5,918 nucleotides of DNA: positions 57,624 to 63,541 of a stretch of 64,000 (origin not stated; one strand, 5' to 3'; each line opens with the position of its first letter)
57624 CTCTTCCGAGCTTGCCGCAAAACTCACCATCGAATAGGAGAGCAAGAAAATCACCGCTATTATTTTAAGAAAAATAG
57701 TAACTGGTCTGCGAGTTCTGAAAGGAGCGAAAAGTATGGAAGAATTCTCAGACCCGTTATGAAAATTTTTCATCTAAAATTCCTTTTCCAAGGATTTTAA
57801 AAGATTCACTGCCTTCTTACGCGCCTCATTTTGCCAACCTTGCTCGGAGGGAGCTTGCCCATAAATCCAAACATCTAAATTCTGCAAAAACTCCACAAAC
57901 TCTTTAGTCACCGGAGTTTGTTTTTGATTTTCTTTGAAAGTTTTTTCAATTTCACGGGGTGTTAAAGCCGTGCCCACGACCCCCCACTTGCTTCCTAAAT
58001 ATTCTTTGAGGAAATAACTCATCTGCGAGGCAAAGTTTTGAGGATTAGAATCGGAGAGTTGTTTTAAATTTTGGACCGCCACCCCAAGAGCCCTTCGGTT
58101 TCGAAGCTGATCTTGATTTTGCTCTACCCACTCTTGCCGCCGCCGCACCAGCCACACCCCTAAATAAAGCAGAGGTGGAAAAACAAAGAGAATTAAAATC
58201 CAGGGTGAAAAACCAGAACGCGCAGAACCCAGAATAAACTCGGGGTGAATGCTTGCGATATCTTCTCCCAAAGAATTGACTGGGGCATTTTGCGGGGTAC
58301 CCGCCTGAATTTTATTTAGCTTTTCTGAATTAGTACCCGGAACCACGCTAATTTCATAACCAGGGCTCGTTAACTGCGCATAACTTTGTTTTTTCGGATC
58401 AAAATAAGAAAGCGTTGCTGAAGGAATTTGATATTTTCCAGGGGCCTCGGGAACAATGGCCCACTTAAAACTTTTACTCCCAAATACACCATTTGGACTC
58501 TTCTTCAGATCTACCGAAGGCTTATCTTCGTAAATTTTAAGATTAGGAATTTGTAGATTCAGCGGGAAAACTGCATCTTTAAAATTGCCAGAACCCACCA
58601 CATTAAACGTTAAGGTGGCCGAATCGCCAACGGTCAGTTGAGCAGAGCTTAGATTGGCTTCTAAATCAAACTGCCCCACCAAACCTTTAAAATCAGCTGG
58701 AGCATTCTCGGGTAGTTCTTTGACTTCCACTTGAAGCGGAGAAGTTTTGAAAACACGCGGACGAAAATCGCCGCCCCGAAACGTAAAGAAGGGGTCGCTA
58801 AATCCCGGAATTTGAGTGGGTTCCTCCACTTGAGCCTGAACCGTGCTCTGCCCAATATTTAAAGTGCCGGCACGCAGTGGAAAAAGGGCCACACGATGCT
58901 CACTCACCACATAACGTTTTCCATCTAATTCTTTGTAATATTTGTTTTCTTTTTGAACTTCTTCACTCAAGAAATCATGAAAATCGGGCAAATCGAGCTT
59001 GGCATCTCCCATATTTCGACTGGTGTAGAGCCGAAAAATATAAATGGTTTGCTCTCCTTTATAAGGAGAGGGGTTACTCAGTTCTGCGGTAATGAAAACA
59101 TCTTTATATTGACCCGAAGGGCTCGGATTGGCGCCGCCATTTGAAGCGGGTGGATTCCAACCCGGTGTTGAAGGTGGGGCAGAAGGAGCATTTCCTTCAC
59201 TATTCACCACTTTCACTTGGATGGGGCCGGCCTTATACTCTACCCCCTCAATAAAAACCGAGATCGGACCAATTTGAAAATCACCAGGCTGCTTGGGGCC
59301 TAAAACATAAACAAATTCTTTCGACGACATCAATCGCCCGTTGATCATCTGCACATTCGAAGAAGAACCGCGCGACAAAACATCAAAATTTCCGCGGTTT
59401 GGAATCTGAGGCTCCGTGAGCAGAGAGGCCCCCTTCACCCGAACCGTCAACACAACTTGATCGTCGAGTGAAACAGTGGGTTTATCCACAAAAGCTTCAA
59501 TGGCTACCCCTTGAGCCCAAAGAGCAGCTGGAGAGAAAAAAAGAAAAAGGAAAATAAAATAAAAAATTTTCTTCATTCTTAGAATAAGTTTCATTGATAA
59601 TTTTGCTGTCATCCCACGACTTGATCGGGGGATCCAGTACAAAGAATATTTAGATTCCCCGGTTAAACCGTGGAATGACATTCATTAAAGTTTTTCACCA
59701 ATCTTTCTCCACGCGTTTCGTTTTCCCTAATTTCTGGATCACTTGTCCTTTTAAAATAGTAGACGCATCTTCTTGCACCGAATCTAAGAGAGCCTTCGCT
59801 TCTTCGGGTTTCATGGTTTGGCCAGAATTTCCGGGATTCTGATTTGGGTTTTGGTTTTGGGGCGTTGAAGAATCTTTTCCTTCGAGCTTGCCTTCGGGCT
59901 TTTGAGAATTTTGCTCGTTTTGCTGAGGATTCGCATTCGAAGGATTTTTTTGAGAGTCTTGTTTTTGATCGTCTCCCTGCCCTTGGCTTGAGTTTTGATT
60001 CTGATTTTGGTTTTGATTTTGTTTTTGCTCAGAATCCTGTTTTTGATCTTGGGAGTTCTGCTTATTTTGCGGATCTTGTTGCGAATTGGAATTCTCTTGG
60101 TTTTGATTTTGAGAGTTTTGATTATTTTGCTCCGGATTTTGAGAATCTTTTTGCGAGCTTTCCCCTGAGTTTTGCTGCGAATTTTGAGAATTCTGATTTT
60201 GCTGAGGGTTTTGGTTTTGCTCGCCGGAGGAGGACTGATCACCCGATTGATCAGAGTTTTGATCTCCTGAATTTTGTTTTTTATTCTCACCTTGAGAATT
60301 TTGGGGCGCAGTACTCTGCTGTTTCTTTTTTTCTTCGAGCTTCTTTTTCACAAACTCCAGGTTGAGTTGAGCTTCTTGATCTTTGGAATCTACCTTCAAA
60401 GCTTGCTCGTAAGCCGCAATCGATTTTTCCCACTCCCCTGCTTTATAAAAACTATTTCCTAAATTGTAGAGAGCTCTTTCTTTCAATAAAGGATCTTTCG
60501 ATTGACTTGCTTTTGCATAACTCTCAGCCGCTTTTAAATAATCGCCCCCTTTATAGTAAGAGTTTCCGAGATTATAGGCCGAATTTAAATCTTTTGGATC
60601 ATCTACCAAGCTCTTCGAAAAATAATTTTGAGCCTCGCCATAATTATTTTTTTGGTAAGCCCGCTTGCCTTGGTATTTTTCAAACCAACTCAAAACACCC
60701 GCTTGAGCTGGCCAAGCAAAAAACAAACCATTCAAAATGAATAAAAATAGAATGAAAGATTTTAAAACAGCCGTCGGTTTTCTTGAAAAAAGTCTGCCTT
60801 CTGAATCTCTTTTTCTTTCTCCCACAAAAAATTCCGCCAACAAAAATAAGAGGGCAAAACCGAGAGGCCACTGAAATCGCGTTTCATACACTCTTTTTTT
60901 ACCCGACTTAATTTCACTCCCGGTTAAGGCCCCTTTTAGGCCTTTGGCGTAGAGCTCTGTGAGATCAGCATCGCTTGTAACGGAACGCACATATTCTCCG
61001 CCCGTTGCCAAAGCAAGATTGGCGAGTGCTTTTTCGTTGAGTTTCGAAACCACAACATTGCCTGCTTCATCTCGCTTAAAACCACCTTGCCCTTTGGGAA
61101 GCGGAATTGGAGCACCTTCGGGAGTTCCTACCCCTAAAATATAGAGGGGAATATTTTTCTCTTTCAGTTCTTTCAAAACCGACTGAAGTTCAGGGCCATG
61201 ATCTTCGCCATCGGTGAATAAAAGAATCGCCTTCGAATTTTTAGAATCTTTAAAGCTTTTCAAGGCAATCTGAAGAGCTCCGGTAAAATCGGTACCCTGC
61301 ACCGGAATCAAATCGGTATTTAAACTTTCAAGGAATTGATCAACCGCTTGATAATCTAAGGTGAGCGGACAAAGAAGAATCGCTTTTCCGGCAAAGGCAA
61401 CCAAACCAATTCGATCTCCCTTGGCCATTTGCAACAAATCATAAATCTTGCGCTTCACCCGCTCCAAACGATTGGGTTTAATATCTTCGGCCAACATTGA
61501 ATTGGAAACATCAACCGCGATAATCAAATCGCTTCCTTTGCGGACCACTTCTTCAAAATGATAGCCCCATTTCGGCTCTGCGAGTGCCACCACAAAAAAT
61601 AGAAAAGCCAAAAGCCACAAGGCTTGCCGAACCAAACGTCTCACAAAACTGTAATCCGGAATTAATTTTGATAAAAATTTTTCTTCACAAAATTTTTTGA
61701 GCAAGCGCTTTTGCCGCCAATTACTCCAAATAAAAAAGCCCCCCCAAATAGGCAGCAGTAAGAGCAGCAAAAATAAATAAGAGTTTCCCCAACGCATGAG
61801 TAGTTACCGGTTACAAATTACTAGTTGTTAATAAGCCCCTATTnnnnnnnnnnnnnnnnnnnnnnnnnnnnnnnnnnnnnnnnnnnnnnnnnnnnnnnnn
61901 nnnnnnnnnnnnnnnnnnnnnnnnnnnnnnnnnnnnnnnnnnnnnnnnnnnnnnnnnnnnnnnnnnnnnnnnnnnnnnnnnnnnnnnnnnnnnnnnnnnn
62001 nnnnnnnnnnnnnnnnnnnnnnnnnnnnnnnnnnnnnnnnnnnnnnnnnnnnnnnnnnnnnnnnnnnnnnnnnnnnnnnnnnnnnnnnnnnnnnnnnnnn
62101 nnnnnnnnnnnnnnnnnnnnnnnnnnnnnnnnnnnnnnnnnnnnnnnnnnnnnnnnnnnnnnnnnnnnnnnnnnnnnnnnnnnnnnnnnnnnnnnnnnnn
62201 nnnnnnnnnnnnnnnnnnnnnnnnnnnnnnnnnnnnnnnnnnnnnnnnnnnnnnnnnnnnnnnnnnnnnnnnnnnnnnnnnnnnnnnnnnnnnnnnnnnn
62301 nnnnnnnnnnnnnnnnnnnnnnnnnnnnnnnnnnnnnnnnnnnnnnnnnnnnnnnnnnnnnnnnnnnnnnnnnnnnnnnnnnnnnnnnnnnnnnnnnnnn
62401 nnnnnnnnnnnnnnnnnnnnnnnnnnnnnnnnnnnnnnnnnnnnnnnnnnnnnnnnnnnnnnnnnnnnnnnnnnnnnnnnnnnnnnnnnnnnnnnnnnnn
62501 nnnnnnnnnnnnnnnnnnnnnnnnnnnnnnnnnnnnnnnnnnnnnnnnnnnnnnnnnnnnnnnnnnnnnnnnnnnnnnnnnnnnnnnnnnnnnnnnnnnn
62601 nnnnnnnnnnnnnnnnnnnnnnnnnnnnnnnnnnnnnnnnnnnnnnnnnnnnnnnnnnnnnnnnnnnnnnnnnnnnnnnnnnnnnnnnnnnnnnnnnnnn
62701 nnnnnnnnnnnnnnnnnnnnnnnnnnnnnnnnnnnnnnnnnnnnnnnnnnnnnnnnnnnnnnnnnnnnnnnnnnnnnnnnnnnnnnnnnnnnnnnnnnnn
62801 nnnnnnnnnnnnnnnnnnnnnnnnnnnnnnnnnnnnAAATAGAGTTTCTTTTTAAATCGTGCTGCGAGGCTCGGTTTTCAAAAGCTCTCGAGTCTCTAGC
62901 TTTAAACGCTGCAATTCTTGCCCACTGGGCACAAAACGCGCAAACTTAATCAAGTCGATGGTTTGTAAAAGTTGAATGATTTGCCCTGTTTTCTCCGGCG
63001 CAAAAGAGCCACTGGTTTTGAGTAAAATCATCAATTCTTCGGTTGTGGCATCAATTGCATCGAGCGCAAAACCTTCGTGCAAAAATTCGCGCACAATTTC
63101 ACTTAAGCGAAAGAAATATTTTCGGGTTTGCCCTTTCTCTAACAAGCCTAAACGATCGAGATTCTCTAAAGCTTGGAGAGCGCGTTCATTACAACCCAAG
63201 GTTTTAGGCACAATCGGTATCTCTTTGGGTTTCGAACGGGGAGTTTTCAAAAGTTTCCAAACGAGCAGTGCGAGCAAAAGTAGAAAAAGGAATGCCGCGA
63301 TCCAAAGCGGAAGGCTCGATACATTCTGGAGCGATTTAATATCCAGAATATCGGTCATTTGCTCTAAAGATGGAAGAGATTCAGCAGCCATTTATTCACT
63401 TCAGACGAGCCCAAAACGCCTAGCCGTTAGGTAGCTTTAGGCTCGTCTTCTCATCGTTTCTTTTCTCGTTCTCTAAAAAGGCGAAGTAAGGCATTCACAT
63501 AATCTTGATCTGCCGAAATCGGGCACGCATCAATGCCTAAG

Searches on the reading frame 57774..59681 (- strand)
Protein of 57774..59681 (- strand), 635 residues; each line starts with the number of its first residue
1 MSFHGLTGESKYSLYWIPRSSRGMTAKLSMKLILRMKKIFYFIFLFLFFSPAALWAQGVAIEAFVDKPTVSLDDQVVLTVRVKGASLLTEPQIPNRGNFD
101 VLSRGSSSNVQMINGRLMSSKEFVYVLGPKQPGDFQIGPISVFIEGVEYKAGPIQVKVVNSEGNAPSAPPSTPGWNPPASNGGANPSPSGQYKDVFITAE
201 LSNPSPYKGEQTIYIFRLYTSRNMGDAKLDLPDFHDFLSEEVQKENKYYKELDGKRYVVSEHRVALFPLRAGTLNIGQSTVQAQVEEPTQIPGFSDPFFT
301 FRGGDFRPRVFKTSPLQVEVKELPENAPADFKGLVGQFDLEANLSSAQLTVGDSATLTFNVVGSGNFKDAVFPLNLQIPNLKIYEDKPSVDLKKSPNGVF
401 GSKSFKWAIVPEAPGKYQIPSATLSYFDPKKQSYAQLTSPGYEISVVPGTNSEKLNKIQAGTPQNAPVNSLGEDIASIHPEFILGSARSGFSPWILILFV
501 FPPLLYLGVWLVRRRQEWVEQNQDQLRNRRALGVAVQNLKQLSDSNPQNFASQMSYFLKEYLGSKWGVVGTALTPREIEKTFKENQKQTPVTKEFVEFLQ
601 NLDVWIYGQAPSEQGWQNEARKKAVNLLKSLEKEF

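Call 17: find_homologous_proteins(query=window:57774-59681:-, max_evalue=1e-50)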
Query window:57774-59681:- (635 aa): 37 proteins with E <= 1e-50 among 8000 candidates.
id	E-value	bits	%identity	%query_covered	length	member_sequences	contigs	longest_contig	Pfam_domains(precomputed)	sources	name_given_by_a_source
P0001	0.0e+0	1270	94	95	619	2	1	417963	PF13584.13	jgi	-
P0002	0.0e+0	1072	79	94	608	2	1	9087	PF13584.13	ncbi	-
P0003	5.2e-216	737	55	95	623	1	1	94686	PF13584.13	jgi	jgi:hypothetical protein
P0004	8.4e-212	723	56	93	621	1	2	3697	PF13584.13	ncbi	-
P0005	3.8e-210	718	56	91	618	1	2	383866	PF13584.13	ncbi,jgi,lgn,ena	-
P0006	7.7e-209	713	56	92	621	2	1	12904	PF13584.13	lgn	-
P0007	6.9e-208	710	55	94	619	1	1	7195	PF13584.13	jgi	-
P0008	7.6e-207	707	54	92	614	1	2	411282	PF13584.13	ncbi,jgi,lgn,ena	-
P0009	6.7e-205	700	54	94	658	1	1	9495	PF13584.13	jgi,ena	-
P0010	9.5e-203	693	53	91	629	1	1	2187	PF13584.13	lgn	-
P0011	1.4e-201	689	52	94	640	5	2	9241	PF13584.13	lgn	-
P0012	7.4e-199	680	53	92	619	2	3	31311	PF13584.13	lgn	-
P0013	9.8e-199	680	53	97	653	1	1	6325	PF13584.13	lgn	-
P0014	5.7e-189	648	52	91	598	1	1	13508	PF13584.13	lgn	-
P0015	1.2e-187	643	50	94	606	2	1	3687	PF13584.13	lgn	-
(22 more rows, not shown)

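Call 20: find_encoding_contigs(protein=P0001, flank=10000, max_places=3)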
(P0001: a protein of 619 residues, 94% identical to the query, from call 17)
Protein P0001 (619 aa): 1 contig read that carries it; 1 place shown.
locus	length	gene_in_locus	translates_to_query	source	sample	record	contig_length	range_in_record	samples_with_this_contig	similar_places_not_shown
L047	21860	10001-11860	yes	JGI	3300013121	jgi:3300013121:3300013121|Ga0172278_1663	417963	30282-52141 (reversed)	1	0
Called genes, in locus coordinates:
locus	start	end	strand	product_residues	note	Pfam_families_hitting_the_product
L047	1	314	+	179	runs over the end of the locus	PF02163:Peptidase_M50 (faint)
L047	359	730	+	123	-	PF04480:DUF559, PF18741:MTES_1575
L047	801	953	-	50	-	-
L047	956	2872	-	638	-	PF00012:HSP70, PF06723:MreB_Mbl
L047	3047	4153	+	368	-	PF00226:DnaJ, PF01556:DnaJ_C, PF00684:DnaJ_CXXCXGXG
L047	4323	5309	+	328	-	PF20030:bpMoxR, PF00493:MCM (weak), PF00004:AAA (faint), PF07726:AAA_3, PF07728:AAA_5, PF17863:AAA_lid_2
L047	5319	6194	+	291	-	PF01882:DUF58, PF13519:VWA_2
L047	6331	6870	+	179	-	-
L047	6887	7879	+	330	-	PF07584:BatA, PF00092:VWA, PF13519:VWA_2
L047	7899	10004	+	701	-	PF00092:VWA, PF13519:VWA_2, PF12895:ANAPC3 (weak), PF13432:TPR_16 (weak), PF13424:TPR_12 (weak), PF00515:TPR_1, PF07719:TPR_2 (weak), PF13414:TPR_11, +6 more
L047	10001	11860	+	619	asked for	PF13584:BatD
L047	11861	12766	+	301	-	PF13414:TPR_11 (faint), PF13424:TPR_12 (faint), PF13431:TPR_17 (faint), PF00515:TPR_1, PF07719:TPR_2, PF13181:TPR_8 (weak)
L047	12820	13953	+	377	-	PF11737:DUF3300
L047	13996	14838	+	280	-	PF11453:DUF2950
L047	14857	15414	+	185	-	PF00156:Pribosyltran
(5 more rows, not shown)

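Call 39: find_encoding_contigs(protein=P0002, flank=10000, max_places=2)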
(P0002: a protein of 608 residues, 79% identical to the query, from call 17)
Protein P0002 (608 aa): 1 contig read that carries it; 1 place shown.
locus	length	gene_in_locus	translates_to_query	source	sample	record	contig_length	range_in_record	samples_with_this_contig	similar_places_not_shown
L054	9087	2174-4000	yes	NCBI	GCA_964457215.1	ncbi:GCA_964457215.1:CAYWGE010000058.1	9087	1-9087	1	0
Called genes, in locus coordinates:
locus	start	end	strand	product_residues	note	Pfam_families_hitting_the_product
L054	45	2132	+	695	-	PF00092:VWA, PF13519:VWA_2, PF12895:ANAPC3 (weak), PF13174:TPR_6 (faint), PF13424:TPR_12 (weak), PF00515:TPR_1 (weak), PF07719:TPR_2 (weak), PF13414:TPR_11 (weak), +3 more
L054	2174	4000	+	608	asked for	PF13584:BatD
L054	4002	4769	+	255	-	PF00515:TPR_1, PF07719:TPR_2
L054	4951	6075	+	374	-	PF11737:DUF3300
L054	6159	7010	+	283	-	PF11453:DUF2950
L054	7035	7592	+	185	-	PF00156:Pribosyltran (weak)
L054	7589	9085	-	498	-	?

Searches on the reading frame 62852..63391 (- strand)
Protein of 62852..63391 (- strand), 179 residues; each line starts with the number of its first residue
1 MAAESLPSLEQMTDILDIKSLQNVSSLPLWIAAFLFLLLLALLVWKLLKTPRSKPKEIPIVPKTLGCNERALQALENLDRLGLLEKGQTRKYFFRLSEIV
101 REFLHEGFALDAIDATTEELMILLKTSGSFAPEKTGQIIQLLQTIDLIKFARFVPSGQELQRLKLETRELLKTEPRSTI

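Call 29: find_encoding_contigs(protein=window:62852-63391:-, flank=10000, max_places=4)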
Protein window:62852-63391:- (179 aa): 1 contig read that carries it; 1 place shown.
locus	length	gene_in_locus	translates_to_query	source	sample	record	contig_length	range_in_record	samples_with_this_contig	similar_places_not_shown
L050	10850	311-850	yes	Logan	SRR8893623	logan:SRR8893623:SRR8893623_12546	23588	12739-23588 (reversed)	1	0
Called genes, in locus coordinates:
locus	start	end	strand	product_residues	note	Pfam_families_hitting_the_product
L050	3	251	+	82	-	?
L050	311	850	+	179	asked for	-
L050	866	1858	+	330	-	PF07584:BatA, PF00092:VWA, PF13519:VWA_2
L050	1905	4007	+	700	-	PF00092:VWA, PF13519:VWA_2, PF12895:ANAPC3 (weak), PF13432:TPR_16 (weak), PF13424:TPR_12 (weak), PF00515:TPR_1, PF07719:TPR_2 (weak), PF13414:TPR_11 (weak), +3 more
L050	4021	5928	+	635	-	PF13584:BatD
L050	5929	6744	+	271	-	PF13414:TPR_11 (faint), PF13431:TPR_17 (faint), PF00515:TPR_1, PF07719:TPR_2, PF13181:TPR_8 (weak)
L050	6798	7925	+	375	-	PF11737:DUF3300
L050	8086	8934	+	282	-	PF11453:DUF2950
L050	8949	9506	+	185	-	PF00156:Pribosyltran (weak)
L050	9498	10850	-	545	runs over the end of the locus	PF00890:FAD_binding_2, PF01266:DAO (weak), PF07992:Pyr_redox_2 (faint), PF02910:Succ_DH_flav_C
